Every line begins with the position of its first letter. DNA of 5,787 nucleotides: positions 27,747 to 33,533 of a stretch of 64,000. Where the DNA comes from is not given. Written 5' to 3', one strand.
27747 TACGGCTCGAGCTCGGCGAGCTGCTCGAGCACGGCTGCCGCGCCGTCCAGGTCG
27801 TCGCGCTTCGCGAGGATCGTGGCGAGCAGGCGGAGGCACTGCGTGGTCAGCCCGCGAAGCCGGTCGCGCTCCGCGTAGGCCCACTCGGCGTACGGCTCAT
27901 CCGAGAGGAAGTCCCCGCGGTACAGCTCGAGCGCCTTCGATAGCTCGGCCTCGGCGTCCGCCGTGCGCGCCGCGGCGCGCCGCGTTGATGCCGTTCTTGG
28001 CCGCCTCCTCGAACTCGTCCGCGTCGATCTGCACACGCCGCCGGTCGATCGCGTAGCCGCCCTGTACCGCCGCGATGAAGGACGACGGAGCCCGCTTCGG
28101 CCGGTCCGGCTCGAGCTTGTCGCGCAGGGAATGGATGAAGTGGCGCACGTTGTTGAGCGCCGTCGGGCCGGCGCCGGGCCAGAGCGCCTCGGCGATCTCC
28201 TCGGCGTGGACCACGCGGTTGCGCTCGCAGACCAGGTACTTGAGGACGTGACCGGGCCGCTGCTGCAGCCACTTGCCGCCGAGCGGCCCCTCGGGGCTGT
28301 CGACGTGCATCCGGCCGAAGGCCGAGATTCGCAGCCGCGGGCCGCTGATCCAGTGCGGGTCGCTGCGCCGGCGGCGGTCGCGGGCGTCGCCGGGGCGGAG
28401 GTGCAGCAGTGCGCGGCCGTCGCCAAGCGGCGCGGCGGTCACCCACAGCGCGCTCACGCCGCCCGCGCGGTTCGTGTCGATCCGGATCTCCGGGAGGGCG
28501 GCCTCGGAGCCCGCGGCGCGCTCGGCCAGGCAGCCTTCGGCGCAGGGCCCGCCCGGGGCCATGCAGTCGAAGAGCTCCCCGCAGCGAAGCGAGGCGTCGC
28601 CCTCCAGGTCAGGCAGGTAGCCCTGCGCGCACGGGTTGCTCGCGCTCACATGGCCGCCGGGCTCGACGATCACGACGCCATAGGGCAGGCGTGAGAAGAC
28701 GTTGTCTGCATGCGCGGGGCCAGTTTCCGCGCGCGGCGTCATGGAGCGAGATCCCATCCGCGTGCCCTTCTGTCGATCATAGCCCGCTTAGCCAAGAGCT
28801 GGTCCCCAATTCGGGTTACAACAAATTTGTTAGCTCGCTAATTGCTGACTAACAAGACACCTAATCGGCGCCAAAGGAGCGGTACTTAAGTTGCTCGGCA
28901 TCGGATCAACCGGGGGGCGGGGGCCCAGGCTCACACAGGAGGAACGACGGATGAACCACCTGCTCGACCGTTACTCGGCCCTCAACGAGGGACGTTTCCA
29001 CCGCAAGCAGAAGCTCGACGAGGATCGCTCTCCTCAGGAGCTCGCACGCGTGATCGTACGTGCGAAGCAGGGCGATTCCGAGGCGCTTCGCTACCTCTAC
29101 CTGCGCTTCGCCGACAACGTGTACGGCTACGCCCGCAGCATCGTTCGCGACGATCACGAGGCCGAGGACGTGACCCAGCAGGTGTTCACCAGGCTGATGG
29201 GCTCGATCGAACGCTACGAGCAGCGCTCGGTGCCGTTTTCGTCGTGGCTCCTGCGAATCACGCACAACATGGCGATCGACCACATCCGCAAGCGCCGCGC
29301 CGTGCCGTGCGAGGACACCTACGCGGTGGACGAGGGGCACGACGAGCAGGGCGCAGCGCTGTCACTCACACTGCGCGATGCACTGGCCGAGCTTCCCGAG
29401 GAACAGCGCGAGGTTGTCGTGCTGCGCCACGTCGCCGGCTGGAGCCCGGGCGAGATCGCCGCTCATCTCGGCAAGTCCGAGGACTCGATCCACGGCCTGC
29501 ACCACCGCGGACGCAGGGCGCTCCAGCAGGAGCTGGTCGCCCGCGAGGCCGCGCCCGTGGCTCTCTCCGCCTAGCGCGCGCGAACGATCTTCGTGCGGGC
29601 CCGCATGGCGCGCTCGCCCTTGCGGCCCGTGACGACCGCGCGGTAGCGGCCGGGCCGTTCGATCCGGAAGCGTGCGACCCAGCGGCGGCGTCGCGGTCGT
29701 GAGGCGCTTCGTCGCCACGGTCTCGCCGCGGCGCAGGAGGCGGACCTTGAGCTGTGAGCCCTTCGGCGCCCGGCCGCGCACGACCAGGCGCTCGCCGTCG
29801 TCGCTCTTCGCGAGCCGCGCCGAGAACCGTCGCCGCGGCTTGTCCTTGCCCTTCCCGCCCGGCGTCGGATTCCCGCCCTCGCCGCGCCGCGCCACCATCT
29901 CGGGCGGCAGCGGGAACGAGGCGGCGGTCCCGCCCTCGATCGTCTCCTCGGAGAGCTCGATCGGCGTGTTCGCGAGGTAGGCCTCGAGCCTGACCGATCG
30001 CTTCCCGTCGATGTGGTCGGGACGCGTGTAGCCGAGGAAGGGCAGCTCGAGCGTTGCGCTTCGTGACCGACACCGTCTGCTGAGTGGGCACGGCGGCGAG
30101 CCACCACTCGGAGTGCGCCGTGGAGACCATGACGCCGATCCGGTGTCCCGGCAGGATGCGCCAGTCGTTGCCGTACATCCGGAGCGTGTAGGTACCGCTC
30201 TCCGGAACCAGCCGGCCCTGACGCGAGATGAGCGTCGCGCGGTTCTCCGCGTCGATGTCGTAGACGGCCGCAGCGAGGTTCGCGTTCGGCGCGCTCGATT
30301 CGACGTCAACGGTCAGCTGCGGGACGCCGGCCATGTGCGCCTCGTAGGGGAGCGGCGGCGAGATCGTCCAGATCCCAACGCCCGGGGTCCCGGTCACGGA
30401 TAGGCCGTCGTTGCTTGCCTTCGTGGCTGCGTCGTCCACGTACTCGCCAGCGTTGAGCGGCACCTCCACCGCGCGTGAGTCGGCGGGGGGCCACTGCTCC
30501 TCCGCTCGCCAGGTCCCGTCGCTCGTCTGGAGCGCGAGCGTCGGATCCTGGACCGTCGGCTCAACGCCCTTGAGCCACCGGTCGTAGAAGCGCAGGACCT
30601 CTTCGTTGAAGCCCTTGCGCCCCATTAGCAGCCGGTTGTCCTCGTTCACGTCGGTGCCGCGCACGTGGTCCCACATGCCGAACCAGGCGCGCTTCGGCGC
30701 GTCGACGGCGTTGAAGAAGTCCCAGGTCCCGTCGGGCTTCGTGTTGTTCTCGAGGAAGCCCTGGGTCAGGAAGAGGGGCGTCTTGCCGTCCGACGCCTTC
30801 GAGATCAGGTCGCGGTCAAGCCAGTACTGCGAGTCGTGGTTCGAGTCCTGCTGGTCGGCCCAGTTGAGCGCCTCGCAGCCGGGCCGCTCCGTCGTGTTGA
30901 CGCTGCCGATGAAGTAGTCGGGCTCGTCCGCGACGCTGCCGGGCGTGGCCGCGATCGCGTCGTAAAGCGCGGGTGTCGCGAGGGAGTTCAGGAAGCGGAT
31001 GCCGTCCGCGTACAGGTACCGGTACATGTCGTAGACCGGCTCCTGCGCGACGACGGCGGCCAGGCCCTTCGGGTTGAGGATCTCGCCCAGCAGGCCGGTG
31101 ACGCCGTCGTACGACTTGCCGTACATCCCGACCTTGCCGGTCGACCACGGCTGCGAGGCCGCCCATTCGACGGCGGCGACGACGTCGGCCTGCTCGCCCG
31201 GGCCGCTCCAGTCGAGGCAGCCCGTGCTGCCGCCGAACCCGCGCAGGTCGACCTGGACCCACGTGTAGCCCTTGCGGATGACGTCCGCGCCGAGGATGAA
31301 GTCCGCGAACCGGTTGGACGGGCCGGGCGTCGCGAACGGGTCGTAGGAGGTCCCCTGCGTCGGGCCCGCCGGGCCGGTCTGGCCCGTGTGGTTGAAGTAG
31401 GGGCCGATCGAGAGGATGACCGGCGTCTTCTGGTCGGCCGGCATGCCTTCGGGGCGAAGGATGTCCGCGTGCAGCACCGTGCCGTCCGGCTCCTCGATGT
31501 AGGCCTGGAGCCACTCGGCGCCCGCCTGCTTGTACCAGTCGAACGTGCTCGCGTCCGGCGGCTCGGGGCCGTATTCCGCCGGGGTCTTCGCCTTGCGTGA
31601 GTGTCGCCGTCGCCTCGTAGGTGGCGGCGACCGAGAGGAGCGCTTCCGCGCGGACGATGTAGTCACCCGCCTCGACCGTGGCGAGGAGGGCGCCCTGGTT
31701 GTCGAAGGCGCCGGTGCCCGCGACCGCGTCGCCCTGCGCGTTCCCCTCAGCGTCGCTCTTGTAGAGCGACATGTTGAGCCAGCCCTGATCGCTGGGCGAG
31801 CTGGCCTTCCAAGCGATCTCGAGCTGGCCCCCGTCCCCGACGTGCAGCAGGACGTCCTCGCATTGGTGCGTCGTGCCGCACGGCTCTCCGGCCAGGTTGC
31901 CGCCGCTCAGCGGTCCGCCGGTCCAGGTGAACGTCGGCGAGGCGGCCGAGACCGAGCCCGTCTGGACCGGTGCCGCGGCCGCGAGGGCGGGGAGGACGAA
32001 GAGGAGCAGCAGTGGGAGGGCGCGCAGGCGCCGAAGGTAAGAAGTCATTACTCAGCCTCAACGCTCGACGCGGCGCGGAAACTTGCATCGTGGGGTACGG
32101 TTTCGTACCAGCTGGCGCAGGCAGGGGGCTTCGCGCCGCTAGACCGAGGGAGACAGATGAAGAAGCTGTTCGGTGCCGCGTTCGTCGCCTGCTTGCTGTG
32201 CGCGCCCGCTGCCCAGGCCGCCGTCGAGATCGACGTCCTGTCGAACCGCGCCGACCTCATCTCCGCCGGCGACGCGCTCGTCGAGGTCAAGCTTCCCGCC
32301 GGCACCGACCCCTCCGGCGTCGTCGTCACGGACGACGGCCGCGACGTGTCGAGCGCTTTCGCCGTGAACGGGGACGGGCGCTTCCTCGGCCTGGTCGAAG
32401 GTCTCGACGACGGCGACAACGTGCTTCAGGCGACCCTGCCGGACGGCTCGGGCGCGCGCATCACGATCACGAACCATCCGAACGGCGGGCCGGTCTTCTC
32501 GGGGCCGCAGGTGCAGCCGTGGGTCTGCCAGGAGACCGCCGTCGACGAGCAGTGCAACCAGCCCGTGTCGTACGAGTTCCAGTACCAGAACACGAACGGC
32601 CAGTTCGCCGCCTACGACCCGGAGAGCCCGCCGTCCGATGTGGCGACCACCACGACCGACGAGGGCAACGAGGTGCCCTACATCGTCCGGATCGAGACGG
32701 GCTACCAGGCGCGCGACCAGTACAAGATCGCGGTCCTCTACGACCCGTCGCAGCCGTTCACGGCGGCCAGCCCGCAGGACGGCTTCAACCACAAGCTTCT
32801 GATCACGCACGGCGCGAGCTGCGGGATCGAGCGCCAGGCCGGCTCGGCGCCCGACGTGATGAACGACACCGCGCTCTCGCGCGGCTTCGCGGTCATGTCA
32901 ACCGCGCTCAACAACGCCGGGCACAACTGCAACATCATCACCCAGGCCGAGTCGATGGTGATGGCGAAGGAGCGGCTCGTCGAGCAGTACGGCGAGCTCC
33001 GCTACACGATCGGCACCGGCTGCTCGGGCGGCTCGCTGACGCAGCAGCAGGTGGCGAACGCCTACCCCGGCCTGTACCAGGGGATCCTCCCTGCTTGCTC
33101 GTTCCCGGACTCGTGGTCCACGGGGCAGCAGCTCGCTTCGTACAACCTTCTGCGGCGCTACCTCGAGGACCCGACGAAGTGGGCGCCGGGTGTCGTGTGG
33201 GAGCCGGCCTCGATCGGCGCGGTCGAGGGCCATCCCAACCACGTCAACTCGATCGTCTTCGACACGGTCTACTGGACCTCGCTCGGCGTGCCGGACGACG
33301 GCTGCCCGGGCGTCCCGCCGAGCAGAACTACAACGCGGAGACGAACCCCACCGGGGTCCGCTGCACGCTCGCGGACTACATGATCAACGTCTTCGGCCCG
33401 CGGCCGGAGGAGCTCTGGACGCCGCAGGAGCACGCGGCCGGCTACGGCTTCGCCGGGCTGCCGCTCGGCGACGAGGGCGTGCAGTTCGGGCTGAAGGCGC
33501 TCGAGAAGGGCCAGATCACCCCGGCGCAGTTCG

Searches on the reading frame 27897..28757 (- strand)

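Call 34: search_protein_families(library=pfam, proteins=[window:27897-28757:-], max_evalue=0.0001)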
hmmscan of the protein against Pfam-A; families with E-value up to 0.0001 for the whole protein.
window:27897-28757:- (286 aa): 1 family
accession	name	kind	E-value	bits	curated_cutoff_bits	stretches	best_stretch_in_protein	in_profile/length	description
PF00486.34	Trans_reg_C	-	4.3e-09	36.8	26.2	1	167-235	9-75/77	Transcriptional regulatory protein, C terminal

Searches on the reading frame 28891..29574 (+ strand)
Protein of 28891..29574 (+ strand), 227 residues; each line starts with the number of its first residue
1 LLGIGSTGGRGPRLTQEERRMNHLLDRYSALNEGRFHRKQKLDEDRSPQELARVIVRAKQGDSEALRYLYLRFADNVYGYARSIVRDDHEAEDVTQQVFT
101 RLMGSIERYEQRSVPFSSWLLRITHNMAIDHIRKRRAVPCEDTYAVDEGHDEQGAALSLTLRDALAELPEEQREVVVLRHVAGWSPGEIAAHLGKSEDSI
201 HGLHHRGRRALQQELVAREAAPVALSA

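Call 52: search_protein_families(library=pfam, proteins=[window:28891-29574:+], max_evalue=0.0001)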
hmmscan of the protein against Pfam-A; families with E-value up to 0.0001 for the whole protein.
window:28891-29574:+ (227 aa): 4 families
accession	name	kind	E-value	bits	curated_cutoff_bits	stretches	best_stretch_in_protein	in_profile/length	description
PF04542.20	Sigma70_r2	-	8.2e-20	70.8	24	1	69-136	1-69/71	Sigma-70 region 2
PF08281.18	Sigma70_r4_2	-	4.4e-14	52.3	25.7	1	160-211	3-54/54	Sigma-70, region 4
PF04545.22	Sigma70_r4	-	1.3e-10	41.1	24.1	1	164-212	1-49/50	Sigma-70, region 4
PF07638.17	Sigma70_ECF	-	7.6e-06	26.4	21.1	1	49-215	2-183/185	ECF sigma factor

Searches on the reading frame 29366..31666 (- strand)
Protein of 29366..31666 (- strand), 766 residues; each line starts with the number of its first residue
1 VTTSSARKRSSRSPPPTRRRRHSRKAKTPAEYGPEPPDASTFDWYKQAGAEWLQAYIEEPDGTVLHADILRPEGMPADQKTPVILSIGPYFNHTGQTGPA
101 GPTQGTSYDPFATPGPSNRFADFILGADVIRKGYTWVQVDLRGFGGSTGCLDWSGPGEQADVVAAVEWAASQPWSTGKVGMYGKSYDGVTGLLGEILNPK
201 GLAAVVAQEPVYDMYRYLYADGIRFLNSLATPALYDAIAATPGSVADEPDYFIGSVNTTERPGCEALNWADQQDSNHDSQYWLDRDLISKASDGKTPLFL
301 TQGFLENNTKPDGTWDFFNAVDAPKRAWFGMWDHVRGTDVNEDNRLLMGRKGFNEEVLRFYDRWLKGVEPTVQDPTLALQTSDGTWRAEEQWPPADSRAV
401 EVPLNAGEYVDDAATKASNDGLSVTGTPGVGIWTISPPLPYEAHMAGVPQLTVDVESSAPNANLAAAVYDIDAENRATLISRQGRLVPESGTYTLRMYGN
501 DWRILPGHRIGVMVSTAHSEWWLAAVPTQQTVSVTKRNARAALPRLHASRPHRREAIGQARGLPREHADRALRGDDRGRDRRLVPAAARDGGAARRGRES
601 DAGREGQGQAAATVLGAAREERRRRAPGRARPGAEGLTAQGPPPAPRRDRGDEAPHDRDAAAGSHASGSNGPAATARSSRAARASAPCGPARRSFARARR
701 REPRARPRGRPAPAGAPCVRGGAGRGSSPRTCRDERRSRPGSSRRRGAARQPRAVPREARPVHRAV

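Call 52: search_protein_families(library=pfam, proteins=[window:29366-31666:-], max_evalue=0.0001)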
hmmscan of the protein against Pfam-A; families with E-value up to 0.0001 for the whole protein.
window:29366-31666:- (766 aa): 3 families
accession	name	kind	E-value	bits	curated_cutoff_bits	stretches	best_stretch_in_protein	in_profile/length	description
PF02129.25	Peptidase_S15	-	2.1e-52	178.9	23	1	61-335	1-261/262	X-Pro dipeptidyl-peptidase (S15 family)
PF08530.16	PepX_C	-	6.5e-11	43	22.5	1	373-519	5-181/217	X-Pro dipeptidyl-peptidase C-terminal non-catalytic domain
PF00326.27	Peptidase_S9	-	3.5e-05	23.8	22.6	0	131-222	12-109/213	Prolyl oligopeptidase family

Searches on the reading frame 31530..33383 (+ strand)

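Call 33: search_protein_families(library=pfam, proteins=[window:31530-33383:+], max_evalue=0.0001)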
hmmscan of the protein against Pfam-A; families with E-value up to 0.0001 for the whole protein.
window:31530-33383:+ (617 aa): 1 family
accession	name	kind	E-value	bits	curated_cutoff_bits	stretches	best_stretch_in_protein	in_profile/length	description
PF19878.5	DUF6351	-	1.6e-127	427.3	22.4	1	234-609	1-382/655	Tannase-like family of unknown function (DUF6351)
